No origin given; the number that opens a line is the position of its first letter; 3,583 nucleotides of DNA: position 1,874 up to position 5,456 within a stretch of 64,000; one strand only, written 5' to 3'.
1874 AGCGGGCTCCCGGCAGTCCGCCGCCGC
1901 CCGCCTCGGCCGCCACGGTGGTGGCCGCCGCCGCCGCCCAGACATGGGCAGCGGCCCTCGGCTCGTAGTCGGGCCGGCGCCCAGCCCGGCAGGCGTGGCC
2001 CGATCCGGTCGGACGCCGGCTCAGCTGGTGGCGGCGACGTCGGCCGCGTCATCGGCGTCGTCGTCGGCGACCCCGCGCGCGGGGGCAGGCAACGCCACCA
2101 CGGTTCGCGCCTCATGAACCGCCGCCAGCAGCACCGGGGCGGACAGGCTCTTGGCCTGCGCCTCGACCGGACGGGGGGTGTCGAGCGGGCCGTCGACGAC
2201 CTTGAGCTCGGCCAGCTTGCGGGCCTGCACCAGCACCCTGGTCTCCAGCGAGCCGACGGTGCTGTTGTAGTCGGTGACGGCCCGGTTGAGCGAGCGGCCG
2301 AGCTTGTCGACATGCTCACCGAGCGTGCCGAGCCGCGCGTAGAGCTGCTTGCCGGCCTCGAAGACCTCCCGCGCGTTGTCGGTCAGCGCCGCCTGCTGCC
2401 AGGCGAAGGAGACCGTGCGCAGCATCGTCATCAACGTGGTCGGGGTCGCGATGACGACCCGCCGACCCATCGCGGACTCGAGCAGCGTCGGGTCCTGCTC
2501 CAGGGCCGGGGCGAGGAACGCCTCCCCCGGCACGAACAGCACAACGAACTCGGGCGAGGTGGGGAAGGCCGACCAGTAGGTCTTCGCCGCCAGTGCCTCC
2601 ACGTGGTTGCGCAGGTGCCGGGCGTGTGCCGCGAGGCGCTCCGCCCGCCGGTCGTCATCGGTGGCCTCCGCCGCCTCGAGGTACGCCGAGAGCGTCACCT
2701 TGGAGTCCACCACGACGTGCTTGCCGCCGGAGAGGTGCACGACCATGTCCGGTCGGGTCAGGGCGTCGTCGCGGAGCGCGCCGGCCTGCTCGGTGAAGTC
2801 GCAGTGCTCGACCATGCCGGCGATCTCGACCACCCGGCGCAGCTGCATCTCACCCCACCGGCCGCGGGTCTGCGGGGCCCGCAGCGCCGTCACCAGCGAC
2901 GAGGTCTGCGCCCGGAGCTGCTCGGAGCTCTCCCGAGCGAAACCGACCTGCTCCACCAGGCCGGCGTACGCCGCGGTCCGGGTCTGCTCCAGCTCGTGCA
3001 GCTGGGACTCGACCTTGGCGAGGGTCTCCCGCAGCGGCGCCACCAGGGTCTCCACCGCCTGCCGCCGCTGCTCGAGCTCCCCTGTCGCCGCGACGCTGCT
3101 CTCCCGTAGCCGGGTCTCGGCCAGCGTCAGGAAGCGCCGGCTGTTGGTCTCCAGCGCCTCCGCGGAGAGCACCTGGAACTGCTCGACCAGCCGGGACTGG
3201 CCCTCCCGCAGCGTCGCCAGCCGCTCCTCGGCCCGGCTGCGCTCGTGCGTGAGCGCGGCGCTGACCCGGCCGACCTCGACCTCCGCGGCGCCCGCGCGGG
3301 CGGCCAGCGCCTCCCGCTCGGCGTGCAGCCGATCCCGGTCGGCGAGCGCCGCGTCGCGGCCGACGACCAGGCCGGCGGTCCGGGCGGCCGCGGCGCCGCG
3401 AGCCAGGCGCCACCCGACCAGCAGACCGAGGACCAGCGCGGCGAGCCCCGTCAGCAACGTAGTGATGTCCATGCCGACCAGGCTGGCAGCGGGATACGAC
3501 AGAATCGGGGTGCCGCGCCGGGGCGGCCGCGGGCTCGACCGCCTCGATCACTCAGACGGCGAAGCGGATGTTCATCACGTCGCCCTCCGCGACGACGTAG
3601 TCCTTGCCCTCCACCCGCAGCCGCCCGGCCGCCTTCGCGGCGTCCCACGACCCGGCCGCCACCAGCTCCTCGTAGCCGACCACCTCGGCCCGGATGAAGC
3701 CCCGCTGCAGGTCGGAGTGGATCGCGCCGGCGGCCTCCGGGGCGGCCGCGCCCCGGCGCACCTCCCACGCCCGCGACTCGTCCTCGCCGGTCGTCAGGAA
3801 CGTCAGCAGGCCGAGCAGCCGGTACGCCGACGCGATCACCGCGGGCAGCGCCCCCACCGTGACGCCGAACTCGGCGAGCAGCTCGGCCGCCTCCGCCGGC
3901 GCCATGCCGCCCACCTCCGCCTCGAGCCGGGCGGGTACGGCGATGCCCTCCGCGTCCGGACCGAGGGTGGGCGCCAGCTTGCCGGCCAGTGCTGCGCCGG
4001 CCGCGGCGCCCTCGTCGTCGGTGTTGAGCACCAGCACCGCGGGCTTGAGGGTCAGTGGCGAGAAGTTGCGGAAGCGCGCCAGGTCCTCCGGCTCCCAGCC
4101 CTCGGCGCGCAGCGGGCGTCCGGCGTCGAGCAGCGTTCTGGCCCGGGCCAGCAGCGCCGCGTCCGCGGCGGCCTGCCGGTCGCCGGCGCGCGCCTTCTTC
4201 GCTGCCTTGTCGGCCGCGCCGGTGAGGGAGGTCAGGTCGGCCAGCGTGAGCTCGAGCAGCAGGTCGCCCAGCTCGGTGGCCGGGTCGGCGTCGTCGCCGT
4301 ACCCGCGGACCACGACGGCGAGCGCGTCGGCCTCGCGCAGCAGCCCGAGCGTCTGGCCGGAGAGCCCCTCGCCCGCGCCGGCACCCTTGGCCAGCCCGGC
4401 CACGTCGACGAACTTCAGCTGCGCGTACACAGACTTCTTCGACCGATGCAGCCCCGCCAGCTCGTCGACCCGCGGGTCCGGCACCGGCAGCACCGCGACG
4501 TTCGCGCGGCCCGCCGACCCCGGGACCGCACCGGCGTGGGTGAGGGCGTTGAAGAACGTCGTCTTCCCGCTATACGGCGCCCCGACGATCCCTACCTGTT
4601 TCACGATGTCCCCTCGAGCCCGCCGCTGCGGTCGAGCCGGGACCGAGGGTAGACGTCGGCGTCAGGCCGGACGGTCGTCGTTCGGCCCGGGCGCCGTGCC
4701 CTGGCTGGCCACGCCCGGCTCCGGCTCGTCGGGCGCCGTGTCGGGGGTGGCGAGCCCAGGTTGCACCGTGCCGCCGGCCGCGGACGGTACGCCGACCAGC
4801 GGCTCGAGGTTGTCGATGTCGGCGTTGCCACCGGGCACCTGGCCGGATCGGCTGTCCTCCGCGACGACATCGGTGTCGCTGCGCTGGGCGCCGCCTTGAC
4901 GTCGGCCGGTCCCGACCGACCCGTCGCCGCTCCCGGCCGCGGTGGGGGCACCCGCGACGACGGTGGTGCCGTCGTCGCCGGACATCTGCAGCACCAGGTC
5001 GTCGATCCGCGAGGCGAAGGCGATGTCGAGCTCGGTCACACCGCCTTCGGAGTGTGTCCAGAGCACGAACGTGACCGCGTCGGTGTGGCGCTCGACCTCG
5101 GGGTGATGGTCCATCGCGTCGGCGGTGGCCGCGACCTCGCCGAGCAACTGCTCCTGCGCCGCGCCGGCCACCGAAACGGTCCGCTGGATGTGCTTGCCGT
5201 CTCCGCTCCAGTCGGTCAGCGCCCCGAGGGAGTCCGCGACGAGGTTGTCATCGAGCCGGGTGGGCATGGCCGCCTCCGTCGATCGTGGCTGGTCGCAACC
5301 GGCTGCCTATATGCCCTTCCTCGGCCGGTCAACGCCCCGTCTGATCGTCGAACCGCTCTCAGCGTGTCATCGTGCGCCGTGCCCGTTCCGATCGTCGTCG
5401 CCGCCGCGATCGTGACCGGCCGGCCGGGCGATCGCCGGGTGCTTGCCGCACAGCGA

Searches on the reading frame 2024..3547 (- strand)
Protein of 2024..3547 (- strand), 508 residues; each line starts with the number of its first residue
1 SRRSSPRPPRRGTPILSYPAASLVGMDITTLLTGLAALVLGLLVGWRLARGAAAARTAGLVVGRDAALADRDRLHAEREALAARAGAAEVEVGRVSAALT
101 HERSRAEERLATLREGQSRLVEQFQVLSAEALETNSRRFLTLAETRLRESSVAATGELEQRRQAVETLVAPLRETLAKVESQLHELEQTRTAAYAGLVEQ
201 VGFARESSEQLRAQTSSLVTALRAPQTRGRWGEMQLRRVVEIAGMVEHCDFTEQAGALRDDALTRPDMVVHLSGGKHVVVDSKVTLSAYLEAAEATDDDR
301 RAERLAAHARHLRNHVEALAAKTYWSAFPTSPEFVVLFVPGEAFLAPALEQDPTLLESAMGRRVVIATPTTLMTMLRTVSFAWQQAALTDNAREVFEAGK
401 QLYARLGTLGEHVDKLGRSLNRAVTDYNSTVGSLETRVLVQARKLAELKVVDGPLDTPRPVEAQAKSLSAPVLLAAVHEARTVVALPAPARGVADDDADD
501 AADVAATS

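Call 91: search_protein_families(library=pfam, proteins=[window:2024-3547:-], max_evalue=0.000001)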
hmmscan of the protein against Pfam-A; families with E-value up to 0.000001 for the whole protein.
window:2024-3547:- (508 aa): 1 family
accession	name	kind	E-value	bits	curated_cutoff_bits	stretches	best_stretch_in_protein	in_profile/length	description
PF02646.22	RmuC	-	7e-98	327.8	26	1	164-450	2-286/291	RmuC family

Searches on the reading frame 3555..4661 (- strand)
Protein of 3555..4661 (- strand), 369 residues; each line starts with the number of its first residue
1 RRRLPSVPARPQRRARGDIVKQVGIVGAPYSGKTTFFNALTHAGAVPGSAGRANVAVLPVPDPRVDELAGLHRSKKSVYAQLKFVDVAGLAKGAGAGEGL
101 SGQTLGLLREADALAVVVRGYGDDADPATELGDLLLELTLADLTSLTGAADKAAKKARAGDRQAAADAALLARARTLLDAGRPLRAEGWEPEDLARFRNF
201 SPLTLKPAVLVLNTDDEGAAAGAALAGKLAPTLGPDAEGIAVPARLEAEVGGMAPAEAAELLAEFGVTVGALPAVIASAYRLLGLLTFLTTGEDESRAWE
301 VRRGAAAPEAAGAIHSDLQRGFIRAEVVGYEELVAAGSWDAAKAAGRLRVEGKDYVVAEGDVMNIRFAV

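Call 91: search_protein_families(library=pfam, proteins=[window:3555-4661:-], max_evalue=0.000001)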
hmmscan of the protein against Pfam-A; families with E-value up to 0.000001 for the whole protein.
window:3555-4661:- (369 aa): 2 families
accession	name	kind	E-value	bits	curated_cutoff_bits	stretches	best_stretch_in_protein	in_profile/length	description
PF06071.19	YchF-GTPase_C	-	1e-32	112.5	27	1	285-367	1-83/84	Protein of unknown function (DUF933)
PF01926.29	MMR_HSR1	-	1.6e-07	31.8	21.9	0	22-121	1-85/113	50S ribosome-binding GTPase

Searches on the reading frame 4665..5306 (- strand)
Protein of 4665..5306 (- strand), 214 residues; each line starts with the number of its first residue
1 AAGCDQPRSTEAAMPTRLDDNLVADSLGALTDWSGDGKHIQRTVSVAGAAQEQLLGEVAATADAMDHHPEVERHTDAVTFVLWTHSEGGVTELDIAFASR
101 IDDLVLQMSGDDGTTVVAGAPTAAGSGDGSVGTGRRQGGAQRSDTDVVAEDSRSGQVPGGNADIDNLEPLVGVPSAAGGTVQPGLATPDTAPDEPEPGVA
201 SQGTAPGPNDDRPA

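Call 91: search_protein_families(library=pfam, proteins=[window:4665-5306:-], max_evalue=0.000001)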
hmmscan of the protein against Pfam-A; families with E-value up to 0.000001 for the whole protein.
window:4665-5306:- (214 aa): 1 family
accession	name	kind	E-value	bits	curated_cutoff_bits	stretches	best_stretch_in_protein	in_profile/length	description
PF01329.24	Pterin_4a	-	1.7e-18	66.9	26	1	17-104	2-91/91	Pterin 4 alpha carbinolamine dehydratase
